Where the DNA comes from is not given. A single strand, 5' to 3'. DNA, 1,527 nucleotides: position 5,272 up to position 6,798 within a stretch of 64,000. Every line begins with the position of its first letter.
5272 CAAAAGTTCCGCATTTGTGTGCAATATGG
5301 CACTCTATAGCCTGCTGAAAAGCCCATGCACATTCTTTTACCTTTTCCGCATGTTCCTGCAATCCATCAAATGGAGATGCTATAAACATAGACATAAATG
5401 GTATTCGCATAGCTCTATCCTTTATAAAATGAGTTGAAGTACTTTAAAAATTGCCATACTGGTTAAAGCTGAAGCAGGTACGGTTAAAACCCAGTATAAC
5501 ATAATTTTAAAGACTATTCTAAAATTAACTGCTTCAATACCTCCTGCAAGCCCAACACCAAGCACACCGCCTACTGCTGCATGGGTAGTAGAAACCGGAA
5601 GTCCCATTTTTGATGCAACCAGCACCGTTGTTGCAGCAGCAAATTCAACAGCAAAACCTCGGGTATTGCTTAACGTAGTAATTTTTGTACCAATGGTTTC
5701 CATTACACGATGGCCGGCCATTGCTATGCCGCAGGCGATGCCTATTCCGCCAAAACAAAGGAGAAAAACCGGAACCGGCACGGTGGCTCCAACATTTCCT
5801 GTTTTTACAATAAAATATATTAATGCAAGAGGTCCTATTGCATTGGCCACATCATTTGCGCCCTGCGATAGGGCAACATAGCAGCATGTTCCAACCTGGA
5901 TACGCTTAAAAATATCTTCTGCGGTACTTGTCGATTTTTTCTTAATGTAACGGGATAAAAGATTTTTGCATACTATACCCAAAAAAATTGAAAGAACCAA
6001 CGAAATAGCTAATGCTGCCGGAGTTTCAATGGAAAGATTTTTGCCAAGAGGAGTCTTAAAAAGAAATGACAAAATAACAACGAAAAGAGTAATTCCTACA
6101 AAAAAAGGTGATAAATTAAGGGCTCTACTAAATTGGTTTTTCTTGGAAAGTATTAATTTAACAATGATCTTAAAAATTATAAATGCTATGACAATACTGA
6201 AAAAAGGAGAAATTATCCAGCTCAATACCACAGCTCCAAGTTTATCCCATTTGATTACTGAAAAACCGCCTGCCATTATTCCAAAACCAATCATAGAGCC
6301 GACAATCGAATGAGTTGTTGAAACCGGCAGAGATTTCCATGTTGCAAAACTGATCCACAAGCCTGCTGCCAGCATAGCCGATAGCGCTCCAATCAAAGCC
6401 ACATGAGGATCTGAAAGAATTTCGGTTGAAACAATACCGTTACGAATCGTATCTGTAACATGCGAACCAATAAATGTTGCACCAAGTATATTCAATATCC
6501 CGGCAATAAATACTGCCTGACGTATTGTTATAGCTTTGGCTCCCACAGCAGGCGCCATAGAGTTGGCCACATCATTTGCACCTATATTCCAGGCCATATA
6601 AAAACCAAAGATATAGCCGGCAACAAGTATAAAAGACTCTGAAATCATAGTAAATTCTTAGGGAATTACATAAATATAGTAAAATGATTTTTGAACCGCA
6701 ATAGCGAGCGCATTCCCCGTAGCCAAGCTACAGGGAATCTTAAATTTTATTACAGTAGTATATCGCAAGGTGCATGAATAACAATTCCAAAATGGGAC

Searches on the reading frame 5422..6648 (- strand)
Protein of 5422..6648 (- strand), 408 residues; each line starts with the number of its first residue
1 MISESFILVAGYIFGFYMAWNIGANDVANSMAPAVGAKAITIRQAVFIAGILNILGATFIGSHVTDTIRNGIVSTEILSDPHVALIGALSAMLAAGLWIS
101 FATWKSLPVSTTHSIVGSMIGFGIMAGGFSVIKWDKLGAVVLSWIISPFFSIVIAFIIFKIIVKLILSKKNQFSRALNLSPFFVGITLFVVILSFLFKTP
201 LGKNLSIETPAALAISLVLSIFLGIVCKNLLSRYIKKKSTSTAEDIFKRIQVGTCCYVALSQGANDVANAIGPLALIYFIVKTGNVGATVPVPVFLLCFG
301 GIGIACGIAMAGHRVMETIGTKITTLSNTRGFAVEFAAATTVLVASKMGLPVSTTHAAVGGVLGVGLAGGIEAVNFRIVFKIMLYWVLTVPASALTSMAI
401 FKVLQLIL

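Call 77: search_protein_families(library=pfam, proteins=[window:5422-6648:-], max_evalue=0.00001)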
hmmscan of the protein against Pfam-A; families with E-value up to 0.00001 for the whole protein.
window:5422-6648:- (408 aa): 1 family
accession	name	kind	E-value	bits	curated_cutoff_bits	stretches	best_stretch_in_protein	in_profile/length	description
PF01384.25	PHO4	-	3e-111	372.2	33.7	1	22-397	1-350/350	Phosphate transporter family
